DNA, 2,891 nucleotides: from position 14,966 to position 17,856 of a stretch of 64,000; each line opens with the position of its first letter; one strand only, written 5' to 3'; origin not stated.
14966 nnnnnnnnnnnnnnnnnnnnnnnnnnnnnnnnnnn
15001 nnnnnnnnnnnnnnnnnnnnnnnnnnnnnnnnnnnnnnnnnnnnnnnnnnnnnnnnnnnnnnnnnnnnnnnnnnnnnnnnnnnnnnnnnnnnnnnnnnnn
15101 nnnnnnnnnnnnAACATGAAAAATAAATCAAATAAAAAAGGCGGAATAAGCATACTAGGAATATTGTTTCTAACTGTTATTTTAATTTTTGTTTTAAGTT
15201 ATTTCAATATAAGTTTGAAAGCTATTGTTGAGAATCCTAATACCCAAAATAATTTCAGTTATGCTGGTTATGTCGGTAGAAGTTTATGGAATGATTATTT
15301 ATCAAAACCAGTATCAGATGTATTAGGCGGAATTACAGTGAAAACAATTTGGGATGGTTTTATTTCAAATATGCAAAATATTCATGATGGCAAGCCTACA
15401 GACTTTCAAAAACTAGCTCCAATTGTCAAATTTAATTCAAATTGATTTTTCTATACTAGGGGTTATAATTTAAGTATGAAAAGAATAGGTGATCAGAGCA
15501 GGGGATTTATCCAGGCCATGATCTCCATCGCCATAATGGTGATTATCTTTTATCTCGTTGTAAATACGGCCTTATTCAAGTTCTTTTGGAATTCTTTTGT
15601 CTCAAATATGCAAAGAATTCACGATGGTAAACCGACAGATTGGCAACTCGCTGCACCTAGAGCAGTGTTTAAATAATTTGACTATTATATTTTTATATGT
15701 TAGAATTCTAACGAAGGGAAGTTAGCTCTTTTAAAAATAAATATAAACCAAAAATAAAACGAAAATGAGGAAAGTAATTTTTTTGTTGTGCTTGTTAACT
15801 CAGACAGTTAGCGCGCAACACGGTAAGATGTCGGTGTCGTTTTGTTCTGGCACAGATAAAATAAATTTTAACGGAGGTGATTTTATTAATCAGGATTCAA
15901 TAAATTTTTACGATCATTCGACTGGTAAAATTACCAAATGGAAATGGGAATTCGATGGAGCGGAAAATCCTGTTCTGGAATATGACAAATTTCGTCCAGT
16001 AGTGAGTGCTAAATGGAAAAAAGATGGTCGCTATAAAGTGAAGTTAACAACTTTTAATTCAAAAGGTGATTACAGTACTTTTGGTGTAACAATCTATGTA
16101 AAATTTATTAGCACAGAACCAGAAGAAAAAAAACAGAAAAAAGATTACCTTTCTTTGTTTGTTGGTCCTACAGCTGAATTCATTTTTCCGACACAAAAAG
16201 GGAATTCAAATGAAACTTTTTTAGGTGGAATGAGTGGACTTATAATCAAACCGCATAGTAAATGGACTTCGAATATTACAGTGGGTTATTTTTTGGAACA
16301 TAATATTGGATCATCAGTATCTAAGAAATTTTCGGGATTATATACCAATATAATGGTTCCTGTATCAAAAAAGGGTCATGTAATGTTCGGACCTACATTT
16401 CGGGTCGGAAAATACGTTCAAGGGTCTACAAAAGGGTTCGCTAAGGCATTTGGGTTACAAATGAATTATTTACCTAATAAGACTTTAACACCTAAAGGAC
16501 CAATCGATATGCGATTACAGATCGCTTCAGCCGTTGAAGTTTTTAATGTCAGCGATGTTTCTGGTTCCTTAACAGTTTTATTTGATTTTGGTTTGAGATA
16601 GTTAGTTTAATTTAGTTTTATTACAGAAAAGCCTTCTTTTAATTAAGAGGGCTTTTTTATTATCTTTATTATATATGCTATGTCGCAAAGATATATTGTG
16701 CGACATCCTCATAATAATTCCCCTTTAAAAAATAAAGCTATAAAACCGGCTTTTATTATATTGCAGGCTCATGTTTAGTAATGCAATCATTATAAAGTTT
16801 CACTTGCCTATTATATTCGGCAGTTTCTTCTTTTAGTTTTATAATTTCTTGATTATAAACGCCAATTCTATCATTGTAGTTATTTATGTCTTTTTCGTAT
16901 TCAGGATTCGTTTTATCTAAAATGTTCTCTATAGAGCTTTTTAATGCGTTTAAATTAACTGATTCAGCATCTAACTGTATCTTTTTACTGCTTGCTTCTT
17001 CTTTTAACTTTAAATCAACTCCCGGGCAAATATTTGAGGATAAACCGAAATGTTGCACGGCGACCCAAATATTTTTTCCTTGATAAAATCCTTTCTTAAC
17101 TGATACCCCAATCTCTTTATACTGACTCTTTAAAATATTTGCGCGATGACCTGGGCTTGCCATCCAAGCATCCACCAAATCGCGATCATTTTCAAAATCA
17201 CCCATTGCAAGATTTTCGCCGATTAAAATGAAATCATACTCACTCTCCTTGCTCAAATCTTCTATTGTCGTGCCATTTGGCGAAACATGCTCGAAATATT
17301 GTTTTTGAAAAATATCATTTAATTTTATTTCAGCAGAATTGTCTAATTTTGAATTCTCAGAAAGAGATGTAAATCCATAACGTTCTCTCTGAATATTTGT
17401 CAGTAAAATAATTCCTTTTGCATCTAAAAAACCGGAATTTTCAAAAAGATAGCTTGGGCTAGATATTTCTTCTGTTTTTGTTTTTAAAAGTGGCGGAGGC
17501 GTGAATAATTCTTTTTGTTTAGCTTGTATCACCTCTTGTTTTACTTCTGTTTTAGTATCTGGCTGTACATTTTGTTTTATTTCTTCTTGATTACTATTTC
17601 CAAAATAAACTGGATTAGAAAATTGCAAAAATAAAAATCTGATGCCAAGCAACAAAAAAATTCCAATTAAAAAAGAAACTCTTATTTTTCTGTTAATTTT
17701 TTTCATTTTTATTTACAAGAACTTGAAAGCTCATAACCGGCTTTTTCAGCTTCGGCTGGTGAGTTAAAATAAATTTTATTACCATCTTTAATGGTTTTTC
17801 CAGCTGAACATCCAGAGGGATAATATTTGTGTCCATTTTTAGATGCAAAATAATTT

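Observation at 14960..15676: Three tandem paralogous micro-membrane proteins with a conserved C-terminal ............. motif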

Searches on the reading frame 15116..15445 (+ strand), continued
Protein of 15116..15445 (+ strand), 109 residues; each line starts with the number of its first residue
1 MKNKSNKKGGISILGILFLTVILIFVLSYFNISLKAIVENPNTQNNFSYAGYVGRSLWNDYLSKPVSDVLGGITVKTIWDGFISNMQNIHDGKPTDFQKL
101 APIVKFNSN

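Call 50: find_encoding_contigs(protein=P0210, flank=4000, max_places=1)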
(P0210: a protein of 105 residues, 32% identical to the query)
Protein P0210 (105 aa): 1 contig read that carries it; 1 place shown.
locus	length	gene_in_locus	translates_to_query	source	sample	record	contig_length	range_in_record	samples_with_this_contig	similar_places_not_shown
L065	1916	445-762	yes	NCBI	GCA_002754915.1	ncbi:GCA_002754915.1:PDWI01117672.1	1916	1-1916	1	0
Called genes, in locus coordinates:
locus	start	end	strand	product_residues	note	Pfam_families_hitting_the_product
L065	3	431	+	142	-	?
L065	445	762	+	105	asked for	-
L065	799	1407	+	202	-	PF00350:Dynamin_N (faint), PF01926:MMR_HSR1, PF02421:FeoB_N, PF04548:AIG1 (weak), PF00009:GTP_EFTU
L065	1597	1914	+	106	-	?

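Call 51: find_encoding_contigs(protein=P0148, flank=4000, max_places=1)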
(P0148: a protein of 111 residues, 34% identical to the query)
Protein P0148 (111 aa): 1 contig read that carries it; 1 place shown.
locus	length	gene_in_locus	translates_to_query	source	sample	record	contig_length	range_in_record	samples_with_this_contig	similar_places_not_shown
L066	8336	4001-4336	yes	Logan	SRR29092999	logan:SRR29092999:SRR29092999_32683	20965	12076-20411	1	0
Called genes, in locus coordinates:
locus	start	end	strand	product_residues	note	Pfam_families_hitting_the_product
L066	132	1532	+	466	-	PF00749:tRNA-synt_1c, PF19269:Anticodon_2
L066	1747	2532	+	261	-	-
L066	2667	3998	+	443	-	PF01551:Peptidase_M23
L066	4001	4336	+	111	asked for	-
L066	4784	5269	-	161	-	-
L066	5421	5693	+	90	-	PF01016:Ribosomal_L27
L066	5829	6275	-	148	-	PF01281:Ribosomal_L9_N, PF03948:Ribosomal_L9_C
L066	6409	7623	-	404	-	PF22694:CtpB_N-like (weak), PF00595:PDZ, PF13180:PDZ_2, PF17820:PDZ_6, PF03572:Peptidase_S41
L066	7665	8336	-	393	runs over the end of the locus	PF13200:DUF4015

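Call 59: search_protein_families(library=phrogs, proteins=[window:15116-15445:+], max_evalue=0.1)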
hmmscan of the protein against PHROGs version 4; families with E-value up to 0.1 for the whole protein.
window:15116-15445:+ (109 aa): 0 families

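Call 69: find_encoding_contigs(protein=P0225, flank=4000, max_places=1)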
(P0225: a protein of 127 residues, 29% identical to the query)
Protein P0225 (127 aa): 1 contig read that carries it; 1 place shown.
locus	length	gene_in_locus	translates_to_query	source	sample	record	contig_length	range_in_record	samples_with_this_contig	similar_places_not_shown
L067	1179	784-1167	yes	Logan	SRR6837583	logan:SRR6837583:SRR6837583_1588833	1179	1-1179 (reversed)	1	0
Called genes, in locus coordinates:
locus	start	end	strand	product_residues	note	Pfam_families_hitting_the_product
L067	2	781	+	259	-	?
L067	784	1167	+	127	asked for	-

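Call 70: find_encoding_contigs(protein=P0244, flank=4000, max_places=1)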
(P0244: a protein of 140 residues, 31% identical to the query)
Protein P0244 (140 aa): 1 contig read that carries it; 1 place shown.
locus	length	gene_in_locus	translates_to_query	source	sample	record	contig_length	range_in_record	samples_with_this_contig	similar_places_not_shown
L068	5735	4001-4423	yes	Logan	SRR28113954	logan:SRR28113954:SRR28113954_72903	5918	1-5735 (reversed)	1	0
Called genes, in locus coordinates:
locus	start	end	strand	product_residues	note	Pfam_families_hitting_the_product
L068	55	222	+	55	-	-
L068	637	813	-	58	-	-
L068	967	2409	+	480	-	-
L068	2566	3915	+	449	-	PF00749:tRNA-synt_1c, PF19269:Anticodon_2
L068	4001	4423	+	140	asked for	-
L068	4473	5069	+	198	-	PF00009:GTP_EFTU, PF02421:FeoB_N, PF03193:RsgA_GTPase (faint), PF04548:AIG1 (weak), PF00350:Dynamin_N (faint), PF01926:MMR_HSR1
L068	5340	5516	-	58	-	-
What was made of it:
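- In L065 and L068 a GTPase follows ORF2 (calls 50, 70).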

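Call 71: find_encoding_contigs(protein=P0269, flank=4000, max_places=1)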
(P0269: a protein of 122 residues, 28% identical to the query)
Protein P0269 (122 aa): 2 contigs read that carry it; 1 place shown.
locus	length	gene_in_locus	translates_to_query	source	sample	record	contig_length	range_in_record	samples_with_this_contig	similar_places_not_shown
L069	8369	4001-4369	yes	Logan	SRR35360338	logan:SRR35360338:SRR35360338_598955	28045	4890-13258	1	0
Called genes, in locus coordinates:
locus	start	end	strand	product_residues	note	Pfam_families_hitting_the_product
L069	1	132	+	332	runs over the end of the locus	PF00768:Peptidase_S11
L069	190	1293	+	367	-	PF01098:FTSW_RODA_SPOVE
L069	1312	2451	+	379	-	PF03033:Glyco_transf_28, PF04101:Glyco_tran_28_C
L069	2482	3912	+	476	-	PF00749:tRNA-synt_1c, PF19269:Anticodon_2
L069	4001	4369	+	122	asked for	-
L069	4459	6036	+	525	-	PF02074:Peptidase_M32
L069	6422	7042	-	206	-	-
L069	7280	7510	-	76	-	-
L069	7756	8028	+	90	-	PF01016:Ribosomal_L27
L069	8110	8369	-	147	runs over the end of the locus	PF01281:Ribosomal_L9_N, PF03948:Ribosomal_L9_C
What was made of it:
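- ORF2 stays beside the FtsW-MurG block in L069 as well (call 71).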

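Call 73: search_protein_families(library=pfam, alignment_id=A1, max_evalue=1)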
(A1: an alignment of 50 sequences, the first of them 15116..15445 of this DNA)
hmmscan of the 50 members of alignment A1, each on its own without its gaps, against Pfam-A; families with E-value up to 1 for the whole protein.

A. member 1, window:15116-15445:+ (109 aa): 0 families

B. families by the number of members that match (of 50 scanned): 38 families (the first 25 are shown)
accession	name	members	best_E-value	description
PF21088.3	MS_channel_1st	10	0.025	Mechanosensitive ion channel, transmembrane helices 2/3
PF16982.10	Flp1_like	3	0.0049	Putative Flagellin, Flp1-like, domain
PF09852.15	DUF2079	3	0.035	Predicted membrane protein (DUF2079)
PF08475.15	Baculo_VP91_N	2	0.007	Viral capsid protein 91 N-terminal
PF05568.16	ASFV_J13L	2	0.015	African swine fever virus J13L protein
PF04228.19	Zn_peptidase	2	0.024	Putative neutral zinc metallopeptidase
PF04971.17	Phage_holin_2_1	2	0.15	Bacteriophage P21 holin S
PF15220.11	HILPDA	2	0.16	Hypoxia-inducible lipid droplet-associated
PF06716.16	MP_p6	1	0.0032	Movement protein p6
PF07810.18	TMC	1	0.029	TMC domain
PF00267.27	Porin_1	1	0.031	Gram-negative porin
PF06455.17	NADH5_C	1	0.037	NADH dehydrogenase subunit 5 C-terminus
PF11145.14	DUF2921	1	0.04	Transmembrane E3 ligase/DUF2921 transmembrane domain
PF22420.1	MglA_C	1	0.041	Macrophage Locus Protein A, C-terminal domain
PF00584.25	SecE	1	0.042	SecE/Sec61-gamma subunits of protein translocation complex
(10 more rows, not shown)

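Call 88: search_dna_similar(query=window:15116-15445:+, collection=phages, mode=protein, max_evalue=0.01, max_rows=5)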
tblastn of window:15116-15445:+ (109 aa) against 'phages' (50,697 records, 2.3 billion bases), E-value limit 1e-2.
No match.

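Call 89: search_dna_similar(query=window:15116-15445:+, collection=plasmids, mode=protein, max_evalue=0.01, max_rows=5)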
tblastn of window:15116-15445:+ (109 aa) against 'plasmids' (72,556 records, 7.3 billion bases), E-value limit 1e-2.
No match.

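Call 90: find_related_loci(query=A2, collection=viral_contigs, flank=3000)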
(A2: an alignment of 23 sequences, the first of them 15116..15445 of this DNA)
Query A2 (109 aa) in viral_contigs; peptide patterns used: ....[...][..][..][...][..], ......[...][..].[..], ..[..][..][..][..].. (x = any residue, [..] = any of these).
104 stretches matched a pattern, but none encodes a relative of the query by tblastn (E <= 1e-3).
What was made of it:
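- On Double-glycine-leader (class II) bacteriocins: There are no plasmid, phage or viral-contig relatives (calls 88-90).
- There are no plasmid or phage relatives (calls 88-90).
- Tried and rejected: Phage, plasmid and IMG/VR searches gave no relatives (calls 88-90).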

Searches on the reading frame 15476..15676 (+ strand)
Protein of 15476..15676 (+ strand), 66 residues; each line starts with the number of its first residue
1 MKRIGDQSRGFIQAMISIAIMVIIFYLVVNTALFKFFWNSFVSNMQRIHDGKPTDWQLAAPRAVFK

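Call 3: search_protein_families(library=pfam, proteins=[window:15476-15676:+], max_evalue=1)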
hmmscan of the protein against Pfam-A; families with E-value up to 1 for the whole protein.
window:15476-15676:+ (66 aa): 0 families

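Call 15: find_homologous_proteins(query=window:15476-15676:+, max_evalue=0.01)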
Query window:15476-15676:+ (66 aa): 2 proteins with E <= 0.01 among 2 candidates.
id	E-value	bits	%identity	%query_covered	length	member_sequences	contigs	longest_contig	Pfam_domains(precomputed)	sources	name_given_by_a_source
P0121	9.8e-37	141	100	100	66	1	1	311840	-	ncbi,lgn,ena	-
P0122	1.6e-19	87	62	100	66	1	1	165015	-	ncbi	ncbi:MAG: hypothetical protein WAV23_02780 [Minisyncoccia bacterium]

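Call 17: find_encoding_contigs(protein=P0122, flank=6000, max_places=2)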
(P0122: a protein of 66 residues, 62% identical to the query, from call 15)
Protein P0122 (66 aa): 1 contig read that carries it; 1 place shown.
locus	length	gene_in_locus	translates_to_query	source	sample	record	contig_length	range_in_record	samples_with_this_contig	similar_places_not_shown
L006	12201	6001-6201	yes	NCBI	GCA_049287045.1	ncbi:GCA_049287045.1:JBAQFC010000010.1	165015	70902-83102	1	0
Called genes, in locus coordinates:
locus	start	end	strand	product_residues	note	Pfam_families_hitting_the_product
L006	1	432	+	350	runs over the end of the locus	PF00953:Glycos_transf_4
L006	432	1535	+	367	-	PF01098:FTSW_RODA_SPOVE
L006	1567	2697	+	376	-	PF03033:Glyco_transf_28, PF04101:Glyco_tran_28_C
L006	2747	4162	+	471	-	PF00749:tRNA-synt_1c, PF19269:Anticodon_2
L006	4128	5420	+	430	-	PF01551:Peptidase_M23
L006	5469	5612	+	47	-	-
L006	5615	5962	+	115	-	-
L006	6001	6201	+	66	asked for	-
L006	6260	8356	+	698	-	PF16927:HisKA_7TM, PF02518:HATPase_c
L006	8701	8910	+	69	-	-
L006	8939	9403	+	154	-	PF04492:Phage_rep_O (weak)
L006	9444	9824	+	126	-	-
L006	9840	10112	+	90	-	-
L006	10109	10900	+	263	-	PF02086:MethyltransfD12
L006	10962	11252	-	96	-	-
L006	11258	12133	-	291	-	-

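Call 18: find_encoding_contigs(protein=P0121, flank=3000, max_places=3)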
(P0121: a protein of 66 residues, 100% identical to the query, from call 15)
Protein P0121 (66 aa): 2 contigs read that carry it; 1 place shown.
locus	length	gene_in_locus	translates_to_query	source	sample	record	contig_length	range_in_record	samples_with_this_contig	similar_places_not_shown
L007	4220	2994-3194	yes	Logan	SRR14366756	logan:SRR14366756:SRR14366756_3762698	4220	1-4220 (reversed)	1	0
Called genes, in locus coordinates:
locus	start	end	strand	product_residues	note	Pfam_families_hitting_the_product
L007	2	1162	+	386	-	?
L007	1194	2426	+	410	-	PF01551:Peptidase_M23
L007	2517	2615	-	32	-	-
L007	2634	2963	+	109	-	-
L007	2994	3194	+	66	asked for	-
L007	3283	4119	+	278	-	-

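Call 29: search_protein_families(library=ncbifam, proteins=[window:15476-15676:+], max_evalue=1)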
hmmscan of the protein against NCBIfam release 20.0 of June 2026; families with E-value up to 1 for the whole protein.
window:15476-15676:+ (66 aa): 2 families
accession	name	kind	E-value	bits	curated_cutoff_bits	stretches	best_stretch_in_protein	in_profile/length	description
NF052314.1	T9SS_HK_PorY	subfamily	0.015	14.3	350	1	10-50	131-171/418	PorY family sensor histidine kinase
NF042931.1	SAG1386_EF1546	equivalog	0.14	12.2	80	1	12-44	25-58/158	SAG1386/EF1546 family surface-associated protein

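Call 59: search_protein_families(library=phrogs, proteins=[window:15476-15676:+], max_evalue=0.1)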
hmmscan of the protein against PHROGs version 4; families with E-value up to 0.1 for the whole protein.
window:15476-15676:+ (66 aa): 1 family
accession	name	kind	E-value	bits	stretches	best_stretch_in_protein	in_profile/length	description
phrog_12071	-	unknown function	0.035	15.5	1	3-46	11-54/72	-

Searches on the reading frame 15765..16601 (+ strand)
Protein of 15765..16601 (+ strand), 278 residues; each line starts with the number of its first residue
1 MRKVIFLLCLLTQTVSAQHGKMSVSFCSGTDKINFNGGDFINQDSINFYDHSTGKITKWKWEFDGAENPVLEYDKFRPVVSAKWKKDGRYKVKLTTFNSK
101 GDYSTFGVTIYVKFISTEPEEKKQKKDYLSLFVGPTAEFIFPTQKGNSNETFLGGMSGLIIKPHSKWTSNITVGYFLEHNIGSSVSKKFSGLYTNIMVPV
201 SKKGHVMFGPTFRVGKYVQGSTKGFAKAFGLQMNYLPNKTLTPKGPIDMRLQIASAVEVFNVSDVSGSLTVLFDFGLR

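Call 3: search_protein_families(library=pfam, proteins=[window:15765-16601:+], max_evalue=1)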
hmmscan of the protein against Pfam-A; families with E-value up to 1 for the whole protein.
window:15765-16601:+ (278 aa): 3 families
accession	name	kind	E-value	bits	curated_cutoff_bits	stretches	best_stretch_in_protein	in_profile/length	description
PF18911.6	PKD_4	-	8.6e-05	23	27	1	46-104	24-76/85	PKD domain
PF00801.26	PKD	-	0.00016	22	23.5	1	45-102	16-71/80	PKD domain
PF20621.3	DUF6806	-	0.0025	18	27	1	68-145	47-127/159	Family of unknown function (DUF6806)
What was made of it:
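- Checked: The 'PKD' label for 15765-16601 rests only on sub-threshold Pfam hits (23.0 bits against a cut-off of 27; 22.0 against 23.5; call 3).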

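Call 29: search_protein_families(library=ncbifam, proteins=[window:15765-16601:+], max_evalue=1)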
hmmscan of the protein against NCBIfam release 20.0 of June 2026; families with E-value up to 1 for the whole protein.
window:15765-16601:+ (278 aa): 1 family
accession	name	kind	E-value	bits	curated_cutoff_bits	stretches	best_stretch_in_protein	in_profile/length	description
NF047904.1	MmDecMmdE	equivalog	0.07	13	65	1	76-92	39-55/57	methylmalonyl-CoA decarboxylase subunit epsilon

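Call 59: search_protein_families(library=phrogs, proteins=[window:15765-16601:+], max_evalue=0.1)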
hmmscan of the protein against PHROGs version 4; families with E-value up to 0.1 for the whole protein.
window:15765-16601:+ (278 aa): 0 families

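Call 86: search_solved_structures(query=window:15765-16601:+, max_evalue=0.01)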
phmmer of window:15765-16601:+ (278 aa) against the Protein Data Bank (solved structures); distinct sequences matched with E-value up to 0.01: 0.

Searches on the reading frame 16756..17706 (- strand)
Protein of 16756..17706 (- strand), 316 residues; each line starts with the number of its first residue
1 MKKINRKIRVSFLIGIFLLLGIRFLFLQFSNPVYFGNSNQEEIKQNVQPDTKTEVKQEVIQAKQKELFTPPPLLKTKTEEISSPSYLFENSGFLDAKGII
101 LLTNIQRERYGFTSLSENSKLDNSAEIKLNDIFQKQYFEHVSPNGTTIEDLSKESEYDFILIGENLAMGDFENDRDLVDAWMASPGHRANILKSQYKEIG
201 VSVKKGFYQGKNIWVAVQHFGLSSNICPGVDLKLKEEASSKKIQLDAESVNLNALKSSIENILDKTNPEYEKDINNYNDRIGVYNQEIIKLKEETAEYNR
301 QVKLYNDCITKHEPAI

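Call 3: search_protein_families(library=pfam, proteins=[window:16756-17706:-], max_evalue=1)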
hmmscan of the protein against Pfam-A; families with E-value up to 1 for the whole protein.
window:16756-17706:- (316 aa): 2 families
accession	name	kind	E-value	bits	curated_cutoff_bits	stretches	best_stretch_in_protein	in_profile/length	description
PF00188.32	CAP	-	4.8e-13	50.4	21.1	1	103-216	4-115/117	Cysteine-rich secretory protein family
PF13663.11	DUF4148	-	0.098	13.5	27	1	33-64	27-50/62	Domain of unknown function (DUF4148)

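Call 29: search_protein_families(library=ncbifam, proteins=[window:16756-17706:-], max_evalue=1)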
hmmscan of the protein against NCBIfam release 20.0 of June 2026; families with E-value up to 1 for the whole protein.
window:16756-17706:- (316 aa): 2 families
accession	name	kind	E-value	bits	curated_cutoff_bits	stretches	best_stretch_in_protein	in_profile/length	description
TIGR02909.1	spore_YkwD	subfamily_domain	2e-26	92.4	171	1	97-216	6-123/127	uncharacterized protein, YkwD family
NF052539.1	DivAsocLipDalA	equivalog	4e-09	36.5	200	1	104-216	56-166/169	divisome-associated lipoprotein DalA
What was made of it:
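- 15677..17708 (.): Variable spot between the small-protein genes and the conserved 125-aa gene. Here it holds a secreted PKD-like protein (15765-16601, +) and a CAP/YkwD-like protein (16756-17706, -). Pfam and NCBIfam results (calls 3, 29).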
